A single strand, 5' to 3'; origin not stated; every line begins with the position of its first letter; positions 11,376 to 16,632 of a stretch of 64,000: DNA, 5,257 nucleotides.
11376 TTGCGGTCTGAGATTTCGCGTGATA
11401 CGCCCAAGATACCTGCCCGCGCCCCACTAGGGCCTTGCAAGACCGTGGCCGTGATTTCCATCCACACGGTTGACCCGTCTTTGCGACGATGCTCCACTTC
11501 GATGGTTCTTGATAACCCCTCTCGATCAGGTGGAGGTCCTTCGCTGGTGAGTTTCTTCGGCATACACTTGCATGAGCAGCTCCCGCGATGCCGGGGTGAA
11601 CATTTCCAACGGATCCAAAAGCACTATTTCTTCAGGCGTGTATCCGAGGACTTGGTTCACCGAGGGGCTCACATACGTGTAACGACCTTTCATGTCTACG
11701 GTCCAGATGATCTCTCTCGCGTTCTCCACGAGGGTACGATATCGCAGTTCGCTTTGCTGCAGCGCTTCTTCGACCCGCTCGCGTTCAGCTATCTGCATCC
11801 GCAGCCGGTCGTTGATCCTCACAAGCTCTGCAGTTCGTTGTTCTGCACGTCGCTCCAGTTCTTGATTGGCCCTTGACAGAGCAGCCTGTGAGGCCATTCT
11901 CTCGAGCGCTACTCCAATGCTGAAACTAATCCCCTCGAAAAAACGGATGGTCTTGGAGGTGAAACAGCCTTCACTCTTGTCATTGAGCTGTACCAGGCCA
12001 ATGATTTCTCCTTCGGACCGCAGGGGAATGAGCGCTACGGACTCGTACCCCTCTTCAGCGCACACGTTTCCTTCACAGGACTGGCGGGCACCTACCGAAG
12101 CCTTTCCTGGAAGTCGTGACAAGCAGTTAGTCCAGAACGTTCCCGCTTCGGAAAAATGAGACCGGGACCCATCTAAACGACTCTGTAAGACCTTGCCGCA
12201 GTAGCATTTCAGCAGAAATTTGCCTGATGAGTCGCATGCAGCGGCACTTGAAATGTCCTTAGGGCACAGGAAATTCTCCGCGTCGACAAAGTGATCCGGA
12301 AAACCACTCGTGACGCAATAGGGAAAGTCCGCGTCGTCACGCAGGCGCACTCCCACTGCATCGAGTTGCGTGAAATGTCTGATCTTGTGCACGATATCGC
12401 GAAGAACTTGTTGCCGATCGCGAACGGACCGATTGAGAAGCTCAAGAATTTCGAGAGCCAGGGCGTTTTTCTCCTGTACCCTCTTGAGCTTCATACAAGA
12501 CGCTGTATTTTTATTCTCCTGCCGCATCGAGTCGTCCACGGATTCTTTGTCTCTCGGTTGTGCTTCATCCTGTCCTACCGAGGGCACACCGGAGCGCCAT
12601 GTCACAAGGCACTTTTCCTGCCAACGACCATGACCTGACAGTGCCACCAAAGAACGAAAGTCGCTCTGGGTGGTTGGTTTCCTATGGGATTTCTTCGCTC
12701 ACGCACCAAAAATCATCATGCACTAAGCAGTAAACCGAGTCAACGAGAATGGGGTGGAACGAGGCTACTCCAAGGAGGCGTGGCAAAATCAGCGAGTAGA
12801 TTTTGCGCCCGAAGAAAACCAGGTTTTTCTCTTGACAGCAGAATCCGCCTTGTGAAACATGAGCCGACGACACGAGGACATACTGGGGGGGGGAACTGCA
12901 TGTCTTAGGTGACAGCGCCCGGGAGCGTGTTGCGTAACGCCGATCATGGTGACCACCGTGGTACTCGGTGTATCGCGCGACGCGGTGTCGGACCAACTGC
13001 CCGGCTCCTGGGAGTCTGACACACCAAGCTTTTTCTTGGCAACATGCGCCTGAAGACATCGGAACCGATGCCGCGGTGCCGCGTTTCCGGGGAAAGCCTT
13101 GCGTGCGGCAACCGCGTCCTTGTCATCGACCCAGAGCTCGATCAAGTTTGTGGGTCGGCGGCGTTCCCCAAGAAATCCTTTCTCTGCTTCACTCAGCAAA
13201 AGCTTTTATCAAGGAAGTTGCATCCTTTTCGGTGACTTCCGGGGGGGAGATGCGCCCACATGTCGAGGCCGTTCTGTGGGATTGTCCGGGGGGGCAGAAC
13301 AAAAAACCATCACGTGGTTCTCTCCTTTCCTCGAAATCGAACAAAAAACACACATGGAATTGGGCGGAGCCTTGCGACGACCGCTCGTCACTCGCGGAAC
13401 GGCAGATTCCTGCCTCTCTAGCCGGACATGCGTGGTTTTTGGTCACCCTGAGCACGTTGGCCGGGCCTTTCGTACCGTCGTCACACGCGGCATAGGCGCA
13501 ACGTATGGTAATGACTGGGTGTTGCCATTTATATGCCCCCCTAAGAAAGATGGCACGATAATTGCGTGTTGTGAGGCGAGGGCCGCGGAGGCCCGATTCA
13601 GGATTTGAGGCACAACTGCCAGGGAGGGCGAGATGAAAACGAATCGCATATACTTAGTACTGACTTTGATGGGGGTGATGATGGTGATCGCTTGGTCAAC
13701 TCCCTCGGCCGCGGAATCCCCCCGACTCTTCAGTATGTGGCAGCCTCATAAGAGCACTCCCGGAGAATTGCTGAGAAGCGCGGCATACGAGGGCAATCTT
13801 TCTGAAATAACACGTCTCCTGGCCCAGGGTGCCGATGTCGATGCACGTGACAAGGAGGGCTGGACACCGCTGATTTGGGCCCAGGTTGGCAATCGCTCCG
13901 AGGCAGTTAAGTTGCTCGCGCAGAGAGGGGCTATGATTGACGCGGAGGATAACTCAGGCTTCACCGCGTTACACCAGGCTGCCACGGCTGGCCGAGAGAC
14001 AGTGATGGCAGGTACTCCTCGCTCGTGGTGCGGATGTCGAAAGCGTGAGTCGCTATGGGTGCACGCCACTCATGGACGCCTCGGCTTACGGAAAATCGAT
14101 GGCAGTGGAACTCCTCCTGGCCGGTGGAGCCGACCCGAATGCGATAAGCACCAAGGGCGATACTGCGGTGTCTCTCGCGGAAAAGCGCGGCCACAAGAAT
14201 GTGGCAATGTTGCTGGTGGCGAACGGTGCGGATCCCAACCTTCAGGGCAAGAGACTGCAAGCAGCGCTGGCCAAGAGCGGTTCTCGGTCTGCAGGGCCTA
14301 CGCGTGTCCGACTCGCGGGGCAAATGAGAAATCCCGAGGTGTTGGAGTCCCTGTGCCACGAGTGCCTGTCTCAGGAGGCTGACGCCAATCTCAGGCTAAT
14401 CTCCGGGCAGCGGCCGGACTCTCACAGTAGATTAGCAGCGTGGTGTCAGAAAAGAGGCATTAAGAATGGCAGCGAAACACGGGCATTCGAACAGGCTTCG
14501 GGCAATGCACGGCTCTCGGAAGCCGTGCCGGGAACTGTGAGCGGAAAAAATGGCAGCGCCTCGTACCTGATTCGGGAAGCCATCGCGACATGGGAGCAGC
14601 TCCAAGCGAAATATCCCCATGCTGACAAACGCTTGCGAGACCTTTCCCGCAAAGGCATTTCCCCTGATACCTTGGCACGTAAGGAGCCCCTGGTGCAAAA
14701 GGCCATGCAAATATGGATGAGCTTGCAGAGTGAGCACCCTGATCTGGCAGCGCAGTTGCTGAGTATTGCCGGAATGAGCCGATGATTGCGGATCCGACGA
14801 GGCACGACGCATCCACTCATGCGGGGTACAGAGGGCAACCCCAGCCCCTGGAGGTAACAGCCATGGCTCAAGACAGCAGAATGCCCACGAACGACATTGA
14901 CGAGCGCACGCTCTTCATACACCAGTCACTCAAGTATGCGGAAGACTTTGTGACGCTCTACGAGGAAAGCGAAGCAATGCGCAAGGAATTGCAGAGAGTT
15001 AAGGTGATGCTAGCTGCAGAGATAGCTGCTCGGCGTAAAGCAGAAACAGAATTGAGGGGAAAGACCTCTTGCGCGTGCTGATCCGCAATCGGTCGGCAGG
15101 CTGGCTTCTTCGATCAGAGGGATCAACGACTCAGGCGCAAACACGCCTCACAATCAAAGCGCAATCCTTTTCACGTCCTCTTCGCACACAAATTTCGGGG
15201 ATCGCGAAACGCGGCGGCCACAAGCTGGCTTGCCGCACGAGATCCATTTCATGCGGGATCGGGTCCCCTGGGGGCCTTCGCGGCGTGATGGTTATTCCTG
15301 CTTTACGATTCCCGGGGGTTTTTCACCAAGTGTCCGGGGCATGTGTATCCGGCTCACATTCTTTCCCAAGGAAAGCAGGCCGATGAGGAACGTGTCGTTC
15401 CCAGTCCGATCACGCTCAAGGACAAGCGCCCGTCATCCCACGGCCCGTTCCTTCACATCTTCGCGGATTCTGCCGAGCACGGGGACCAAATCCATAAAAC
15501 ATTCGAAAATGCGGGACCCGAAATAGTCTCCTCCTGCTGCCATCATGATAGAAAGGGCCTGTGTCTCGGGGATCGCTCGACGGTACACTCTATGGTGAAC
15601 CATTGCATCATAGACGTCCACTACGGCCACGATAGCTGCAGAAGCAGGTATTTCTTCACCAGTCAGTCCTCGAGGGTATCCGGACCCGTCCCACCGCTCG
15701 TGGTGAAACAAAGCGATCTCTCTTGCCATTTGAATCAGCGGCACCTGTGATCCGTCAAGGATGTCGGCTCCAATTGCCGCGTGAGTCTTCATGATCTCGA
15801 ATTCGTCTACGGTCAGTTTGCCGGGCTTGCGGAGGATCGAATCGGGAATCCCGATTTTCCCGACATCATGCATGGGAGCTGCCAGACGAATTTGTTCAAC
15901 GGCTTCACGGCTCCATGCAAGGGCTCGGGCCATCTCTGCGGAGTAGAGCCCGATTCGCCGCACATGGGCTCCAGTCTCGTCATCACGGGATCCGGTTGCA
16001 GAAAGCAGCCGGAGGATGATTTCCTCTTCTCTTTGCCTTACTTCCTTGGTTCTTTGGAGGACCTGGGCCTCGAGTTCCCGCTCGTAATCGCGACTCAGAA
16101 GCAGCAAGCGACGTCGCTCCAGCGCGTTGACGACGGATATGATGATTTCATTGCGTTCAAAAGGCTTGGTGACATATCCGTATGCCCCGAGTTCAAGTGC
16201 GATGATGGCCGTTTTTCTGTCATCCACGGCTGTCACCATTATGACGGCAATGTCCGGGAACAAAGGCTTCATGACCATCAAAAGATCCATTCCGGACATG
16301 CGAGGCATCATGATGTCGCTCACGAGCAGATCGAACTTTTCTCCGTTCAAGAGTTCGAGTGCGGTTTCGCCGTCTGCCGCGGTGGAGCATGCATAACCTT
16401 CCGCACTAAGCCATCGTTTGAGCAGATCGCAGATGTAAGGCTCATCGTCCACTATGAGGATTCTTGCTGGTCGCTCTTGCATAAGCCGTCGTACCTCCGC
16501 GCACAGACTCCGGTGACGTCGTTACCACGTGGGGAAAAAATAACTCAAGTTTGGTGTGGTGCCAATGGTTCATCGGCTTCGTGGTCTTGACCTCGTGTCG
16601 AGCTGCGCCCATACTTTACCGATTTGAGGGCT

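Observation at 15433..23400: Compact c-di-GMP phosphorelay: hybrid kinase with Hpt, REC-GGDEF, PilZ-like protein, CheY, REC-HD-GYP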

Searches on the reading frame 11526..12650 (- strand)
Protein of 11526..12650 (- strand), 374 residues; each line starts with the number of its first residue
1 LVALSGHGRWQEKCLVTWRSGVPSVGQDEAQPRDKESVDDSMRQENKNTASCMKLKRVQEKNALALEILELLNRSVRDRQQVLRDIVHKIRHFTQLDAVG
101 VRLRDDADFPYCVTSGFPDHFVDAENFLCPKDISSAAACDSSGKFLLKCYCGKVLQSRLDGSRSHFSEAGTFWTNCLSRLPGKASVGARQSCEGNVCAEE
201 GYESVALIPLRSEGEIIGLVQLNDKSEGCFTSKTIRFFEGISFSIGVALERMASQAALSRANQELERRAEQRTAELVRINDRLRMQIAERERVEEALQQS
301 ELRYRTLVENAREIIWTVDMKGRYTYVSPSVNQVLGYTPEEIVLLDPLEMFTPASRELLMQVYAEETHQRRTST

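Call 9: search_protein_families(library=pfam, max_evalue=0.01, proteins=[window:11526-12650:-])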
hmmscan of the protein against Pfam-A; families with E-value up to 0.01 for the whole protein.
window:11526-12650:- (374 aa): 7 families
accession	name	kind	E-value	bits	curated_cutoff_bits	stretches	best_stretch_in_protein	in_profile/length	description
PF01590.32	GAF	-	4.6e-08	34.1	22.4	1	78-249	1-133/133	GAF domain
PF00989.32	PAS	-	5e-07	30.1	22.6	1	303-368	2-71/113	PAS fold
PF13185.12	GAF_2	-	1.5e-06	28.9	28.6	1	190-250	76-136/136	GAF domain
PF13188.13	PAS_8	-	6.4e-06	26.3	21.8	1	303-346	2-48/65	PAS domain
PF13426.13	PAS_9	-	0.0016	19.1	27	1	313-359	2-49/103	PAS domain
PF08447.18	PAS_3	-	0.004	17.8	25.6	0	325-364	2-43/89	PAS fold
PF08448.16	PAS_4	-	0.0046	17.6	23.1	0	309-361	2-54/110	PAS fold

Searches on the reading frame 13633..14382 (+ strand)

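Call 9: search_protein_families(library=pfam, max_evalue=0.01, proteins=[window:13633-14382:+])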
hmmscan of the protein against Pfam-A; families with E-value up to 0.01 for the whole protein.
window:13633-14382:+ (249 aa): 5 families
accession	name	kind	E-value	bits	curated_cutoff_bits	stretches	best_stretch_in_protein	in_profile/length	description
PF12796.13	Ank_2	-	7.6e-15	55.7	27.3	1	49-123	3-74/90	Ankyrin repeats (3 copies)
PF13637.12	Ank_4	-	9.9e-13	48.4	22.7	2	49-95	3-49/50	Ankyrin repeats (many copies)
PF00023.36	Ank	-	9e-12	45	21.1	1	76-107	2-33/33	Ankyrin repeat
PF13857.12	Ank_5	-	9.1e-07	29.6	27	0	50-81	23-54/56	Ankyrin repeats (many copies)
PF13606.12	Ank_3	-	0.0001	22.8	22.3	0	75-100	1-26/30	Ankyrin repeat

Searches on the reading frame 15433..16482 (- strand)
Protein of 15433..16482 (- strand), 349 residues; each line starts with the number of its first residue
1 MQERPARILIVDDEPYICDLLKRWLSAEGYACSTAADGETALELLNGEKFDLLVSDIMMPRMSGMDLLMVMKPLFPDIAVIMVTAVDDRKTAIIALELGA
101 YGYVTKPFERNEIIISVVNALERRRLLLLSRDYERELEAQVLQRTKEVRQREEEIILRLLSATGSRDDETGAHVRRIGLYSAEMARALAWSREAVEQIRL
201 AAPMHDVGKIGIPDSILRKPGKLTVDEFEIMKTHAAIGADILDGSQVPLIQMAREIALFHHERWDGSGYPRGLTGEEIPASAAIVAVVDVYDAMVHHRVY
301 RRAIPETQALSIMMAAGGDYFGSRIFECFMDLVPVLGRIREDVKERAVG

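Call 9: search_protein_families(library=pfam, max_evalue=0.01, proteins=[window:15433-16482:-])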
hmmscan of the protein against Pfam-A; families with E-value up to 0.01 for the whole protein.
window:15433-16482:- (349 aa): 3 families
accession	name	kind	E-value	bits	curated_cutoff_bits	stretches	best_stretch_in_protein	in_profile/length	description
PF13487.12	HD_5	-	4.2e-32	111.7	27.2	1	166-323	10-168/170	HD domain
PF00072.30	Response_reg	-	2.8e-30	105.2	30.2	1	8-115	1-108/111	Response regulator receiver domain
PF01966.28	HD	-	2.7e-21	76.4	22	1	172-294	3-116/116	HD domain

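Call 10: find_encoding_contigs(protein=window:15433-16482:-, flank=10000, max_places=6)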
Protein window:15433-16482:- (349 aa): no gene with exactly this product is on record in the collection.

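Call 11: search_protein_families(library=ncbifam, max_evalue=0.01, proteins=[window:15433-16482:-])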
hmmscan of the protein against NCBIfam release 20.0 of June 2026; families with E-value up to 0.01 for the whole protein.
window:15433-16482:- (349 aa): 102 families (the best 25 are shown)
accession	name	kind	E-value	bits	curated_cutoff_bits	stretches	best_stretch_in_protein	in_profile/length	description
NF053512.1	nitric_RR_NosR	exception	3.6e-61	207.5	400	1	8-335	1-356/422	response regulator c-di-GMP phosphodiesterase, NosR family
NF040534.1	resp_reg_YycF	equivalog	2.5e-26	92.4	340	1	7-128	2-122/231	response regulator YycF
NF053854.1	RespRegPhoBBctds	equivalog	1.2e-24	86.9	270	1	8-127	1-121/225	two-component system response regulator PhoB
NF008469.0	PRK11361.1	equivalog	3.6e-24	85.3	714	1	6-137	5-136/461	acetoacetate metabolism transcriptional regulator AtoC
NF007005.1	PRK09468.1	equivalog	9.2e-24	84.2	331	1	6-125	4-122/237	osmolarity response regulator transcription factor OmpR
NF045944.1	ResRegRpaBCyano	equivalog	1.5e-23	83.4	330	1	9-124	1-115/229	response regulator transcription factor RpaB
TIGR01818.1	ntrC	equivalog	3e-23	82.3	558.6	1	8-124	1-117/463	nitrogen regulation protein NR(I)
TIGR02154.1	PhoB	equivalog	1.4e-22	80.1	296.2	1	6-152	3-150/226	phosphate regulon transcriptional regulator PhoB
NF011695.0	PRK15115.1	equivalog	1.8e-22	79.7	763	1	1-124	2-125/445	two-component system response regulator GlrR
NF007135.0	PRK09581.1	equivalog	4.5e-22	78.5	474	1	6-128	3-126/457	PleD family two-component system response regulator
NF051870.1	NAssimRespRegNtrX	equivalog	4.6e-22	78.5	600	1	7-131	3-129/452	nitrogen assimilation response regulator NtrX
NF008199.0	PRK10955.1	equivalog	1.1e-21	77.8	341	1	7-125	3-118/232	envelope stress response regulator transcription factor CpxR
NF008296.0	PRK11083.1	equivalog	1.7e-21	76.7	273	1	6-132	4-129/228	two-component system response regulator CreB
NF008034.0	PRK10766.1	equivalog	1.8e-21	76.7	275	1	6-127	3-123/231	two-component system response regulator TorR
NF033117.2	vanR_ACDEGLN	exception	4e-21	75.6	350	1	8-124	1-116/226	VanR-ABDEGLN family response regulator transcription factor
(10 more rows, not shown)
